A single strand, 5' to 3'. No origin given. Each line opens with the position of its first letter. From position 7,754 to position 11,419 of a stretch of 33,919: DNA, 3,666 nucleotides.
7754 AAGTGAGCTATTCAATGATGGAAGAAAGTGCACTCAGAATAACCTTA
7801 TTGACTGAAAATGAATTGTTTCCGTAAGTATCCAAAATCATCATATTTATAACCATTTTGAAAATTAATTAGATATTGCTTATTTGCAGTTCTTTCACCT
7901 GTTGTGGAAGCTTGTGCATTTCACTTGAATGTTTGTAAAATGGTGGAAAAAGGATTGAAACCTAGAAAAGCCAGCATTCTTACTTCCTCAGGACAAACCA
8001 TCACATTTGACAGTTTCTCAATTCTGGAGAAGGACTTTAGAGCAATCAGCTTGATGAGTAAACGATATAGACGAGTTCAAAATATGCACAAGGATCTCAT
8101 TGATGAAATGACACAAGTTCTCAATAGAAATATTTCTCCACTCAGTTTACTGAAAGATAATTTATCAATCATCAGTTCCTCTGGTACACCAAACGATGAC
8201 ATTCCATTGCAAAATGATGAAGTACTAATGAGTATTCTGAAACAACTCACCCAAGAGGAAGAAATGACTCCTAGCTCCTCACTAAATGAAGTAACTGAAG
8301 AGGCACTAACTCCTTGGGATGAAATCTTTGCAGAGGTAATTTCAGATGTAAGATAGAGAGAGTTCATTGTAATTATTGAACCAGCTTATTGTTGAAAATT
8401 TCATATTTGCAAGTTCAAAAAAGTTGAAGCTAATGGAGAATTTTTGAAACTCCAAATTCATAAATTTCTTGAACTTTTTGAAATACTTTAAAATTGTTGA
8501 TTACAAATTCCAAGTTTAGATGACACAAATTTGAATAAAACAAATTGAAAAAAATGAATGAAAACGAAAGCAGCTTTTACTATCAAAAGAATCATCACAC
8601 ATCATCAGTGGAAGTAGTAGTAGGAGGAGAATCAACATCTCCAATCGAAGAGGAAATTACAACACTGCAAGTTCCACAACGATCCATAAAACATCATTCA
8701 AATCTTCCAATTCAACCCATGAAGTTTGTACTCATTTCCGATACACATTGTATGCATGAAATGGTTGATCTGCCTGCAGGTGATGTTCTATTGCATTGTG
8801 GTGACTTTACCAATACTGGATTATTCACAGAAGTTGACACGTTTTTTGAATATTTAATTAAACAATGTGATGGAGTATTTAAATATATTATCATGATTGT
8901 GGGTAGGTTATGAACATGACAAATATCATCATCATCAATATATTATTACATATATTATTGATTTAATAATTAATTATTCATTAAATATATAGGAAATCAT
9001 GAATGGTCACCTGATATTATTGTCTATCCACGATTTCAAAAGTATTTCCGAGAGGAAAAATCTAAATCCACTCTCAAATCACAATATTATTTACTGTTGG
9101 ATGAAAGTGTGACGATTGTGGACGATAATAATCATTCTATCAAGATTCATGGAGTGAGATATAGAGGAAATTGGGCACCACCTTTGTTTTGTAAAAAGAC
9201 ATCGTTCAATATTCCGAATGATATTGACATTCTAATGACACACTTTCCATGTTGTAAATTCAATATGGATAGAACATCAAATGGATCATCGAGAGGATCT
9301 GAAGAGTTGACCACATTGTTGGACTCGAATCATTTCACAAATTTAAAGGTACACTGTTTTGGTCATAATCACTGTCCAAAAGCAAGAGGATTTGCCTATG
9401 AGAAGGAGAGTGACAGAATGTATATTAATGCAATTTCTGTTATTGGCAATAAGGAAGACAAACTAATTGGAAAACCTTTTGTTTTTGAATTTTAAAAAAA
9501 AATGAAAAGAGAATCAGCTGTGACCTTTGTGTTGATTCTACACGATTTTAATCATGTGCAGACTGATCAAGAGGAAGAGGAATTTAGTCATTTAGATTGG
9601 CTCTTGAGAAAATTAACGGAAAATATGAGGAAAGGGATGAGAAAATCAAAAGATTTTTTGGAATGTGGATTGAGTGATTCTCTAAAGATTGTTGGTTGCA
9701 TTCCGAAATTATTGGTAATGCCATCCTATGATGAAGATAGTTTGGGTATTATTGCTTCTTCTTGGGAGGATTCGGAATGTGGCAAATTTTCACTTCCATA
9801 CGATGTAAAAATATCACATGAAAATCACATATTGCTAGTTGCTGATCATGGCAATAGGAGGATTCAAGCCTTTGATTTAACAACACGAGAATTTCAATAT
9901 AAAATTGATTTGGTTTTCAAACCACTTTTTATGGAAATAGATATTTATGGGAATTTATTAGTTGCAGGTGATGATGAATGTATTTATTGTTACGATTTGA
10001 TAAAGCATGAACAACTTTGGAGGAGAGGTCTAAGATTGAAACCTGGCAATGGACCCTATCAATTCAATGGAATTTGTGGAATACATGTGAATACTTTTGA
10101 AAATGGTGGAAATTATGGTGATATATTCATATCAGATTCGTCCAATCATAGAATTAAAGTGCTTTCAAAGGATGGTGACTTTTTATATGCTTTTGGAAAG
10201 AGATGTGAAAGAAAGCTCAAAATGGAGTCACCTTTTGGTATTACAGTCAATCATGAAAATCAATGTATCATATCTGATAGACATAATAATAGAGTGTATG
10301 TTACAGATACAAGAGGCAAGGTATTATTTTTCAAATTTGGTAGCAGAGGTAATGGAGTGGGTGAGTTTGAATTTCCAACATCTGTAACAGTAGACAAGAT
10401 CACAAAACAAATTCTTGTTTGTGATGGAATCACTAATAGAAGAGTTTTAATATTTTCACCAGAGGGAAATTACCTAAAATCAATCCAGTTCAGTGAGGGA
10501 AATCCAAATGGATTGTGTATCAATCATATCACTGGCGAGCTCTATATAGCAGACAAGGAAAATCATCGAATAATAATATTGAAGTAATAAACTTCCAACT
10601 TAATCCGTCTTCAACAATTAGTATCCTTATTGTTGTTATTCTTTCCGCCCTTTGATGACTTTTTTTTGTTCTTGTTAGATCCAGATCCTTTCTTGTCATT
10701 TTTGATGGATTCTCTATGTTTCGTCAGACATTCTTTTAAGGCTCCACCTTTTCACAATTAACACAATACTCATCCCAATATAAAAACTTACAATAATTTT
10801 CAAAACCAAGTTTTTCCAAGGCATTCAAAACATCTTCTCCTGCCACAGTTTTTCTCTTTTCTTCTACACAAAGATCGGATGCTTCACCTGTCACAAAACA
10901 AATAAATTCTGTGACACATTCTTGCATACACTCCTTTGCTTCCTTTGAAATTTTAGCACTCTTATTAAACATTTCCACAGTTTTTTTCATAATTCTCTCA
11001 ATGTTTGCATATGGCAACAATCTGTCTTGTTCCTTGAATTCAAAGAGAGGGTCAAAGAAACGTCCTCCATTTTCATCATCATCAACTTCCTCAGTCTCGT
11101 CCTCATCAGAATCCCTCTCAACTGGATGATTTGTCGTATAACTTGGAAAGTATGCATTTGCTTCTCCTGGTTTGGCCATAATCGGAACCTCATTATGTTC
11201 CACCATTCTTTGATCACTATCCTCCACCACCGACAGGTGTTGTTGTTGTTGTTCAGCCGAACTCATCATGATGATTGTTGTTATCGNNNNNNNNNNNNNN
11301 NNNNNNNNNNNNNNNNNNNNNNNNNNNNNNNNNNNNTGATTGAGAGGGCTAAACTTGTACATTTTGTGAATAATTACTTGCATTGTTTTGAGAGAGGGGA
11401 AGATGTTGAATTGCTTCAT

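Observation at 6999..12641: Perfect 1.3-kb duplicate with both copies starting exactly at gap edges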

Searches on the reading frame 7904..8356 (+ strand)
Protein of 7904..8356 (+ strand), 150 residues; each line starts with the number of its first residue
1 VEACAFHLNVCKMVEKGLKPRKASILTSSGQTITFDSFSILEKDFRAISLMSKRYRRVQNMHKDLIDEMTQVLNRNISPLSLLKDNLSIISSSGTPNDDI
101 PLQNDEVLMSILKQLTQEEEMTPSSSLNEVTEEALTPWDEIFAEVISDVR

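Call 16: find_encoding_contigs(protein=window:7904-8356:+, flank=10000, max_places=10)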
Protein window:7904-8356:+ (150 aa): 1 contig read that carries it; 1 place shown.
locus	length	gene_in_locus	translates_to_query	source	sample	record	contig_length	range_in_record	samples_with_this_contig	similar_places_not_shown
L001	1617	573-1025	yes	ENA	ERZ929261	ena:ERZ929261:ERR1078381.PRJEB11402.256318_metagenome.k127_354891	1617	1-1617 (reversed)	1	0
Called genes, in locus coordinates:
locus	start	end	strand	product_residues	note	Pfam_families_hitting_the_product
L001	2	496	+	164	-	?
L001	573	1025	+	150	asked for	-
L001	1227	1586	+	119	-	-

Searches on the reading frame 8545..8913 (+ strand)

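Call 8: search_protein_families(library=pfam, max_evalue=0.01, proteins=[window:8545-8913:+])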
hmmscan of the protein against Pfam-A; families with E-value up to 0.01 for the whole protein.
window:8545-8913:+ (122 aa): 2 families
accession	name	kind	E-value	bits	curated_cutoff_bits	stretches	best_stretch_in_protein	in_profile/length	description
PF12850.12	Metallophos_2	-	0.003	18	27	1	59-101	1-49/154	Calcineurin-like phosphoesterase superfamily domain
PF00149.33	Metallophos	-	0.0034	18.3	21.5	1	59-113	1-61/191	Calcineurin-like phosphoesterase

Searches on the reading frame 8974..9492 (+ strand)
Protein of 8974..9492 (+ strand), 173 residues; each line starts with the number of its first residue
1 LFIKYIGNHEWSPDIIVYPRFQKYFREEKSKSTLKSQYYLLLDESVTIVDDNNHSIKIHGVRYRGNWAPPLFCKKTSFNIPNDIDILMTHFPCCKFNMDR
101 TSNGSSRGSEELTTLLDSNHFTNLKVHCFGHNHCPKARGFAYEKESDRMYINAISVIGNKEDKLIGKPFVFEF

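Call 30: search_protein_families(library=pfam, max_evalue=0.01, proteins=[window:8974-9492:+])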
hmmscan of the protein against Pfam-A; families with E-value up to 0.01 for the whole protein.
window:8974-9492:+ (173 aa): 1 family
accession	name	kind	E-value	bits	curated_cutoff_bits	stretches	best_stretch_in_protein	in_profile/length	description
PF00149.33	Metallophos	-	0.0013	19.7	21.5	1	7-135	68-191/191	Calcineurin-like phosphoesterase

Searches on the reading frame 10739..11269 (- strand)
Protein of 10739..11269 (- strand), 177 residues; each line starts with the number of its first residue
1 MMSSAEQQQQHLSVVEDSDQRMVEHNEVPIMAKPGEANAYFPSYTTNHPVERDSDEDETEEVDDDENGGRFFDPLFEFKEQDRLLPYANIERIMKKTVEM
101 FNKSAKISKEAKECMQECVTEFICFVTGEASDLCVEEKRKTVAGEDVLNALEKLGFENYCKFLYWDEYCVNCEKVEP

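Call 8: search_protein_families(library=pfam, max_evalue=0.01, proteins=[window:10739-11269:-])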
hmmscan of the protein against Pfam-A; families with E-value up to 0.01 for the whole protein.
seq(177 aa): 4 families
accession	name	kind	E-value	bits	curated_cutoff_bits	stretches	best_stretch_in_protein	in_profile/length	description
PF00808.29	CBFD_NFYB_HMF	-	3.8e-22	78.8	21.4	1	84-151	2-65/65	Histone-like transcription factor (CBF/NF-Y) and archaeal histone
PF00125.30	Histone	-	1.5e-07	32.1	26.4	1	79-151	47-119/122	Core histone H2A/H2B/H3/H4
PF15511.12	CENP-T_C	-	0.0029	18.1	28.1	1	81-150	4-73/108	Centromere kinetochore component CENP-T histone fold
PF08277.18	PAN_3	-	0.0085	16.4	21.1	1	98-134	8-45/71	PAN-like domain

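Call 24: find_homologous_proteins(query=window:10793-11269:-, max_evalue=1e-20)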
Query seq(159 aa) (159 aa): 393 proteins with E <= 1e-20 among 526 candidates; the best 120 are listed.
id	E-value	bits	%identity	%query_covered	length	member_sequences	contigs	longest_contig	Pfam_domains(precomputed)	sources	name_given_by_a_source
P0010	1.3e-99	348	100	100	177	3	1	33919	PF00808.30,PF00125.31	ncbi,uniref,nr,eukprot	ncbi:predicted protein [Naegleria gruberi]|uniref:Predicted protein n=1 Tax=Naegleria gruberi TaxID=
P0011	8.3e-48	180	67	52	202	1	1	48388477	PF07524.20,PF03847.20,PF00808.30,PF00125.31,PF15511.13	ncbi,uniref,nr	ncbi:hypothetical protein K7X08_023432 [Anisodus acutangulus]|uniref:Transcription factor CBF/NF-Y/a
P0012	1.3e-44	170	81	62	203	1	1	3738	PF00808.30,PF00125.31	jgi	-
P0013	1.2e-40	157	87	54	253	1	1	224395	PF00808.30,PF00125.31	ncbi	ncbi:hypothetical protein ABK040_010992 [Willaertia magna]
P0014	4.1e-25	107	52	82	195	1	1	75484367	PF00808.30,PF00125.31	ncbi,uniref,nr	ncbi:Nuclear transcription factor Y subunit B-5 [Sesamum alatum]|uniref:Nuclear transcription factor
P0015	2.7e-24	104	56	70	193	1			PF00808.30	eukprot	eukprot:c20239_g1_i2 orf=166-747(+)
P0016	6.9e-24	103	61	61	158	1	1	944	PF00808.30,PF00125.31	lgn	-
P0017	7.0e-24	103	68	52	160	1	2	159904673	PF00808.30,PF00125.31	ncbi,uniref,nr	ncbi:nuclear transcription factor Y subunit B-4-like [Nicotiana tabacum]|uniref:Nuclear transcriptio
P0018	1.8e-23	101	66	55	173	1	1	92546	PF00808.30,PF00125.31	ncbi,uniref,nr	ncbi:hypothetical protein CDL12_22089 [Handroanthus impetiginosus]|uniref:Transcription factor CBF/N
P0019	2.3e-23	101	53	75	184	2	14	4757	PF00808.30,PF00125.31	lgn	-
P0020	2.5e-23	101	58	62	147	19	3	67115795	PF00808.30,PF00125.31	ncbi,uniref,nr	ncbi:nuclear transcription factor Y subunit B-3-like [Vigna umbellata]|uniref:Nuclear transcription 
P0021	2.6e-23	101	66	52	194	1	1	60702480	PF00808.30,PF00125.31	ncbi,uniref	ncbi:hypothetical protein Scep_009076 [Stephania cephalantha]|uniref:Transcription factor CBF/NF-Y/a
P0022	2.7e-23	101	66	52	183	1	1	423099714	PF00808.30,PF00125.31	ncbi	ncbi:Nuclear transcription factor Y subunit B-5 [Bienertia sinuspersici]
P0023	3.2e-23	100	67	52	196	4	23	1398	PF00808.30,PF00125.31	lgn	-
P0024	3.2e-23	100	67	52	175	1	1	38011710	PF00808.30,PF00125.31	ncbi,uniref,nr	ncbi:hypothetical protein BUALT_Bualt13G0006700 [Buddleja alternifolia]|uniref:Transcription factor 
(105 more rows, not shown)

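Call 27: find_encoding_contigs(protein=P0131, flank=10000, max_places=10)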
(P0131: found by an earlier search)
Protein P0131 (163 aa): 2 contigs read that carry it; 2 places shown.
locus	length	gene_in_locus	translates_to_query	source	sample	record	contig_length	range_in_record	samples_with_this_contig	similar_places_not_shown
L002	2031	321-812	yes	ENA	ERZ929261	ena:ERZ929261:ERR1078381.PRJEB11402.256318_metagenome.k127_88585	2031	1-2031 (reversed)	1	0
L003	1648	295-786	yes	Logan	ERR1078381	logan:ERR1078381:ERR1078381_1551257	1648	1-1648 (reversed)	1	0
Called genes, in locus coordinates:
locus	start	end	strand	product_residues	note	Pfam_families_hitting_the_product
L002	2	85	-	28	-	?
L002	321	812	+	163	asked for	PF00125:Histone, PF00808:CBFD_NFYB_HMF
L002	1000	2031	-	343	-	?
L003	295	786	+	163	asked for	PF00125:Histone, PF00808:CBFD_NFYB_HMF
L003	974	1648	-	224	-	?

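Call 31: find_encoding_contigs(protein=P0010, flank=10000, max_places=10)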
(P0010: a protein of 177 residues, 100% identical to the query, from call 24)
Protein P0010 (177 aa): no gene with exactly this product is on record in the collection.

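Call 34: find_encoding_contigs(protein=P0012, flank=10000, max_places=5)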
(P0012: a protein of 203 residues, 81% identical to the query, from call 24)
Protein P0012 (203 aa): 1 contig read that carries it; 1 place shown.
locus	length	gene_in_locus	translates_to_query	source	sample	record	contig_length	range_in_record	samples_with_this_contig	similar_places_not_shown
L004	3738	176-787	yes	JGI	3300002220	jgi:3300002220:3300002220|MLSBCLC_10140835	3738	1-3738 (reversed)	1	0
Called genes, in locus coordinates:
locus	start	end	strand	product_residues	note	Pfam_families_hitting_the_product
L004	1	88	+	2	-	?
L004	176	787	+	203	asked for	PF00125:Histone, PF00808:CBFD_NFYB_HMF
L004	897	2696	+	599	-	PF04577:Glyco_transf_61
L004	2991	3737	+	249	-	?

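Call 35: find_encoding_contigs(protein=P0013, flank=10000, max_places=5)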
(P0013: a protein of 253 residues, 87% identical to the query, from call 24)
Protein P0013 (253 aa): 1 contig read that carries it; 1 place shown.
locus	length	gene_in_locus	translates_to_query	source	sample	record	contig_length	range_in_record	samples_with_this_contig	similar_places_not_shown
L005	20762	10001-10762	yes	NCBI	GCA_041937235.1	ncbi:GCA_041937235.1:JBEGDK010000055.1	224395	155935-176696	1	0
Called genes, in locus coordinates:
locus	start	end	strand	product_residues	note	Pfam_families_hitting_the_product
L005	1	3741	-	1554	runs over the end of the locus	PF03159:XRN_N, PF17846:XRN_M, PF18332:XRN1_D1, PF18334:XRN1_D2_D3, PF18129:SH3_12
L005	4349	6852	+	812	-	-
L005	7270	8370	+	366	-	PF01135:PCMT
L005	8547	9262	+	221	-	-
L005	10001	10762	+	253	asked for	PF00125:Histone, PF00808:CBFD_NFYB_HMF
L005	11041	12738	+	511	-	PF01229:Glyco_hydro_39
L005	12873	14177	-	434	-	-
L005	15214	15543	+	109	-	-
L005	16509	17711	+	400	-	-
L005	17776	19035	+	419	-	-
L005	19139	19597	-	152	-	-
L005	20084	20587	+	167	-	-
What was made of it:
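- Tried and rejected: The neighbours are different, so these gave no information (calls 34, 35).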
